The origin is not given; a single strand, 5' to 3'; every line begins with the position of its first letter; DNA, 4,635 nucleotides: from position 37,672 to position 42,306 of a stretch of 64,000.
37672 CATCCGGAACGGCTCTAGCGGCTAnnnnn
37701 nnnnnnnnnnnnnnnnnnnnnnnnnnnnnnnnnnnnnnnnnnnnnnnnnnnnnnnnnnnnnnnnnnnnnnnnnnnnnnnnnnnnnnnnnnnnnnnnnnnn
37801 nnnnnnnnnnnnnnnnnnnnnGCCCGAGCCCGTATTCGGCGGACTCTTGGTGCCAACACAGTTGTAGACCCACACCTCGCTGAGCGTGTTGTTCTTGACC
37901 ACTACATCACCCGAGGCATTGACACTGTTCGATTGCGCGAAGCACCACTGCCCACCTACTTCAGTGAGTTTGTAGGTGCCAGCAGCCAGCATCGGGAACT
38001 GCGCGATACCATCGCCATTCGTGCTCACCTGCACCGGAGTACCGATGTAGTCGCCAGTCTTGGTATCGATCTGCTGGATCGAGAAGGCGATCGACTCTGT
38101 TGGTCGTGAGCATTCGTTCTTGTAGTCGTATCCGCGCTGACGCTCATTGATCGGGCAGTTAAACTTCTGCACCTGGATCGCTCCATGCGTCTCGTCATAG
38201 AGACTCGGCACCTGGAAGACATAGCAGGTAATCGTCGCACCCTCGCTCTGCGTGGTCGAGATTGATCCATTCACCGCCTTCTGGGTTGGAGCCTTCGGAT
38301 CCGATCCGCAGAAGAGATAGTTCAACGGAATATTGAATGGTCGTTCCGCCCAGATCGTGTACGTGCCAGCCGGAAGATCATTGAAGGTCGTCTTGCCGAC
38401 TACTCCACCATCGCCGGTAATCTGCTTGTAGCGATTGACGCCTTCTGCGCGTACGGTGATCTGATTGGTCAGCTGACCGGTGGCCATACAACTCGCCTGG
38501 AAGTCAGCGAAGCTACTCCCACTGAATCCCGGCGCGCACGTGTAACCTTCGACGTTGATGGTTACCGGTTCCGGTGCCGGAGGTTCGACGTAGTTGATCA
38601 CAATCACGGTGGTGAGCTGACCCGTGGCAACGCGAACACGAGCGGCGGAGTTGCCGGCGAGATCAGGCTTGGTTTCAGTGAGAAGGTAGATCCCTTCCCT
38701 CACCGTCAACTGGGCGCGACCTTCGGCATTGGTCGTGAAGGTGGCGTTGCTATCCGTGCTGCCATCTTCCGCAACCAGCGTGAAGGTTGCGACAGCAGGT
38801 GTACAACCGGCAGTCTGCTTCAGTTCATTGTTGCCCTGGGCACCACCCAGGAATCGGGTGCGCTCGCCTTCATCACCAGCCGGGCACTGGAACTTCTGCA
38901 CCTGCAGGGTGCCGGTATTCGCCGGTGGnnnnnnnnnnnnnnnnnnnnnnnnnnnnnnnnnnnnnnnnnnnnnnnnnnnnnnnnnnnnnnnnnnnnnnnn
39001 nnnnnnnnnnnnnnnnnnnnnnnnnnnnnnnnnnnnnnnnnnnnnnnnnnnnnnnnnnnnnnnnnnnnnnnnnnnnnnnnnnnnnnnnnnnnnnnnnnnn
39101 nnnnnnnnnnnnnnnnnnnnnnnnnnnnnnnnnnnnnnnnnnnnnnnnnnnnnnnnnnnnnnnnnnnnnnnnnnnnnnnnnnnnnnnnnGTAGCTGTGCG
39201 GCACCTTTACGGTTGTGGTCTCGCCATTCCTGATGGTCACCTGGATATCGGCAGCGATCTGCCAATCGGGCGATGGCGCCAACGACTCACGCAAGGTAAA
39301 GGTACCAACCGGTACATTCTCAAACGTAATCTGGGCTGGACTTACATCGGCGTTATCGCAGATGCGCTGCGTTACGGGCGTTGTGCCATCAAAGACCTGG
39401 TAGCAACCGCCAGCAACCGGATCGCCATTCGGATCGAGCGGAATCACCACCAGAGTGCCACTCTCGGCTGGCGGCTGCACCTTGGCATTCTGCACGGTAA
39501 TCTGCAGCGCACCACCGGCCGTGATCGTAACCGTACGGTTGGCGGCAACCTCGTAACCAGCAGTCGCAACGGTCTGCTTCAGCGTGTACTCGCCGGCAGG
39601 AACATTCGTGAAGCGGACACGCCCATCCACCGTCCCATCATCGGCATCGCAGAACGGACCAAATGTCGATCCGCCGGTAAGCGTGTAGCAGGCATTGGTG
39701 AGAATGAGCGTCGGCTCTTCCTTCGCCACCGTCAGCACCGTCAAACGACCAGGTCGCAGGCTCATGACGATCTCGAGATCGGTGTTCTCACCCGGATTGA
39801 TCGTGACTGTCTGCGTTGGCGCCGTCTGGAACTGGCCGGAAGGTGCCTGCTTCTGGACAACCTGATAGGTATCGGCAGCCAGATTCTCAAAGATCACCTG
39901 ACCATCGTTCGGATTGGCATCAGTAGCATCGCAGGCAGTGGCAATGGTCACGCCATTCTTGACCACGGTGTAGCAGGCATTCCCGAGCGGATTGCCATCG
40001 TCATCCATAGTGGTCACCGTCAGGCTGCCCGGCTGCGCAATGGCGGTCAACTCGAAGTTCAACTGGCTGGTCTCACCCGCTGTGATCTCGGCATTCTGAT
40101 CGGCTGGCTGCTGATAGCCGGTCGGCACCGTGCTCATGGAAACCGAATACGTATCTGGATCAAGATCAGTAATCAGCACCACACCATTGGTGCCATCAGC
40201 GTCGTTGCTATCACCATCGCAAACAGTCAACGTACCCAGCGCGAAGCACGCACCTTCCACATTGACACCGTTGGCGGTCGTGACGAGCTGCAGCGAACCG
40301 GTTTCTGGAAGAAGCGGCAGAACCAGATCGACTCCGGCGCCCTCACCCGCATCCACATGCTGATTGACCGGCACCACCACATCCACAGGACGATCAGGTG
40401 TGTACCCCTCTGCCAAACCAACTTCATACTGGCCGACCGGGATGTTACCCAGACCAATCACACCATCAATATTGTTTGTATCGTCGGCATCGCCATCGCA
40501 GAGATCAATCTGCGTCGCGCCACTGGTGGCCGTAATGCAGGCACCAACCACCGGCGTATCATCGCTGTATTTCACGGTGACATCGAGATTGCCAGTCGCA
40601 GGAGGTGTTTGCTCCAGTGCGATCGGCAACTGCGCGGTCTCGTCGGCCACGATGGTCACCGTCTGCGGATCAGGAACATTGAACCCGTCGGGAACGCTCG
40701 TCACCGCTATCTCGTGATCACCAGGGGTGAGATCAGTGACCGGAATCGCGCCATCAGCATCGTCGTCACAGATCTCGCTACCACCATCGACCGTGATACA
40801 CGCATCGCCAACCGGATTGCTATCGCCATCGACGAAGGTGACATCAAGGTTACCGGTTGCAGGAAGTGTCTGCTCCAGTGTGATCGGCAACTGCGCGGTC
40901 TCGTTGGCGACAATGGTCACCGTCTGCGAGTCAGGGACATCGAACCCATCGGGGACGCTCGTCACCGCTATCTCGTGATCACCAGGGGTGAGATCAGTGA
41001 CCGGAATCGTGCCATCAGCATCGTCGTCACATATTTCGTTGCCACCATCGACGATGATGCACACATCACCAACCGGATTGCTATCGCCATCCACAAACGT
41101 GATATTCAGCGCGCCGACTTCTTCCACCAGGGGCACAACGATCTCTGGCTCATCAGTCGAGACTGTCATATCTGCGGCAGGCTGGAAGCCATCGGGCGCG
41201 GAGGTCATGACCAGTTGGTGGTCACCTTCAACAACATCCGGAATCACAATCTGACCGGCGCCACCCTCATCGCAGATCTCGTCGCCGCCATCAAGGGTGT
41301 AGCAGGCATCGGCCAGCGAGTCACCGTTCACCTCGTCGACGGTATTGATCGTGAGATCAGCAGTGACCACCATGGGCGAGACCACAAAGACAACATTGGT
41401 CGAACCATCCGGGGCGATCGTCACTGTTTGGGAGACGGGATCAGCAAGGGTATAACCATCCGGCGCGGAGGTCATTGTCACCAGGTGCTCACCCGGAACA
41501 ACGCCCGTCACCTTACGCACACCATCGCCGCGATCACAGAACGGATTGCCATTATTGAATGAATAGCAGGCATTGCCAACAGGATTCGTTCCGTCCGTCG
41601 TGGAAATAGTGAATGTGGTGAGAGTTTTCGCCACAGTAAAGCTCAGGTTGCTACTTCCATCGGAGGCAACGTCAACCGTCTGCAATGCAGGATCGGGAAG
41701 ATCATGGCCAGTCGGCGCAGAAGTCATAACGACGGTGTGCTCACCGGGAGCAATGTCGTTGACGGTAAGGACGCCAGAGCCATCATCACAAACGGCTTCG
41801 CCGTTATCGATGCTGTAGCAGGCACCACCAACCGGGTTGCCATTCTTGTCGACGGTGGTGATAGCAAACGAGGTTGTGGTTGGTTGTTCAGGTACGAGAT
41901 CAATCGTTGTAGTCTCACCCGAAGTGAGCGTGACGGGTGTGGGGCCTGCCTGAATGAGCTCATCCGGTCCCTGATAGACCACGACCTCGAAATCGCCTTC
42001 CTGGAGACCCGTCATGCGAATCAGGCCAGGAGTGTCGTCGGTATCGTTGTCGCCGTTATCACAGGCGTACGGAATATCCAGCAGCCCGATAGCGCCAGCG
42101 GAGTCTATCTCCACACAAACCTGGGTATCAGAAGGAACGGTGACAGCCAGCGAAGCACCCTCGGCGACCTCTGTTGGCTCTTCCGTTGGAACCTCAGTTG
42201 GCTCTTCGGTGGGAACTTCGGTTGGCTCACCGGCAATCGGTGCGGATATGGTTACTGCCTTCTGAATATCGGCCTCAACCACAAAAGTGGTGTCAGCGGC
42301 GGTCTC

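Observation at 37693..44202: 2169-aa protein with ~19 Cys-containing SpaA/Cna-B-like modules and a possible N-terminal carbohydrate-binding-like module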

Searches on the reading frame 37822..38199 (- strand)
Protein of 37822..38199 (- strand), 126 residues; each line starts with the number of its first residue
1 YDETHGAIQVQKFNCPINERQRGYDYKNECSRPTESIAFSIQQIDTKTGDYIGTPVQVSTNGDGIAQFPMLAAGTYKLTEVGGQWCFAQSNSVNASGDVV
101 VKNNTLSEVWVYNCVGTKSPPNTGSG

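Call 22: search_protein_families(library=pfam, proteins=[window:37822-38199:-], max_evalue=1)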
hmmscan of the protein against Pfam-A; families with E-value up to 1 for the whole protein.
seq(126 aa): 3 families
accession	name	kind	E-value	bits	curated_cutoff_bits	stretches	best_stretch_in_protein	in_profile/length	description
PF17802.7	SpaA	-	0.0012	19.4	23.1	1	39-82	21-60/91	Prealbumin-like fold domain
PF24025.1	Ig_DR_A0283-like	-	0.0088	16.8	27.1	1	32-98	19-79/102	DR_A0283-like, Ig-like domain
PF16640.11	Big_3_5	-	0.034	15.1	35.5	1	33-81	27-68/88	Bacterial Ig-like domain (group 3)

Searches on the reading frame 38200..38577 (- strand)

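Call 22: search_protein_families(library=pfam, proteins=[window:38200-38577:-], max_evalue=1)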
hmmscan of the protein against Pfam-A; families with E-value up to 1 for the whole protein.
seq(126 aa): 1 family
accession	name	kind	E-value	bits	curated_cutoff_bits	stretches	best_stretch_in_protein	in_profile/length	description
PF12863.12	DUF3821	-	0.0043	17.5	23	1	3-82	130-200/204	Domain of unknown function (DUF3821)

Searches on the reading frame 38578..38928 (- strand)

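Call 22: search_protein_families(library=pfam, proteins=[window:38578-38928:-], max_evalue=1)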
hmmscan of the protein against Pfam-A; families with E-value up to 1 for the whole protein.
seq(117 aa): 5 families
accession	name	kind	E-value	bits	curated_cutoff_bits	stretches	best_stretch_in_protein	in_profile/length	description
PF17802.7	SpaA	-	5.9e-05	23.6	23.1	1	47-88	19-61/91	Prealbumin-like fold domain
PF13620.12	CarboxypepD_reg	-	0.00012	22.8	32.3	1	46-108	14-77/82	Carboxypeptidase regulatory-like domain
PF19403.5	SpaA_2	-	0.0085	17.1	25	1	38-108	15-82/96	Prealbumin-like fold domain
PF16431.10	DUF5028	-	0.062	13.9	29.9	1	53-107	80-131/166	Domain of unknown function (DUF5028)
PF23444.1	DUF7127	-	0.27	12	27.6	1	48-87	44-83/83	Family of unknown function (DUF7127)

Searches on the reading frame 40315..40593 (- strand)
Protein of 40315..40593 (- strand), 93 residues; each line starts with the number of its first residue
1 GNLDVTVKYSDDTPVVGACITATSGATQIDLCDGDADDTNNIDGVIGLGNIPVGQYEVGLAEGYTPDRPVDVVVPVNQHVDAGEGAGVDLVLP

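Call 22: search_protein_families(library=pfam, proteins=[window:40315-40593:-], max_evalue=1)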
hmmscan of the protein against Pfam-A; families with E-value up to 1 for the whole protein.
seq(93 aa): 2 families
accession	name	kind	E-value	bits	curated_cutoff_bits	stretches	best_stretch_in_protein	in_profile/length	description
PF13620.12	CarboxypepD_reg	-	0.0018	19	32.3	1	5-80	4-75/82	Carboxypeptidase regulatory-like domain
PF17802.7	SpaA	-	0.14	12.7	23.1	1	13-78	14-80/91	Prealbumin-like fold domain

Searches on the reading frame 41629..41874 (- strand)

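Call 22: search_protein_families(library=pfam, proteins=[window:41629-41874:-], max_evalue=1)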
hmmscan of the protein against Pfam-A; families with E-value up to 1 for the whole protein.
seq(82 aa): 3 families
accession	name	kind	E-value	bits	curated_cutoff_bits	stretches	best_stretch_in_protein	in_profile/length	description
PF17802.7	SpaA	-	1.8e-06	28.4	23.1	1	2-73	2-80/91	Prealbumin-like fold domain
PF24107.1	DUF7382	-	0.0088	16.3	27.4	1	3-30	22-49/65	Domain of unknown function (DUF7382)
PF09134.16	Invasin_D3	-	0.04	14.9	33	1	3-56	24-74/98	Invasin, domain 3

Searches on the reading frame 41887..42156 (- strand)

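Call 22: search_protein_families(library=pfam, proteins=[window:41887-42156:-], max_evalue=1)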
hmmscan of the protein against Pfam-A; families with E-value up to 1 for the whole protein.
seq(90 aa): 2 families
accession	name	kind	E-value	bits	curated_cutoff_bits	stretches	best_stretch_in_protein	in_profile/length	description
PF14686.12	fn3_3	-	0.17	12.1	24.4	1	39-84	31-74/75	Polysaccharide lyase family 4, domain II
PF20650.2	DUF6810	-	0.25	11.6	25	1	39-86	25-72/141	Family of unknown function (DUF6810)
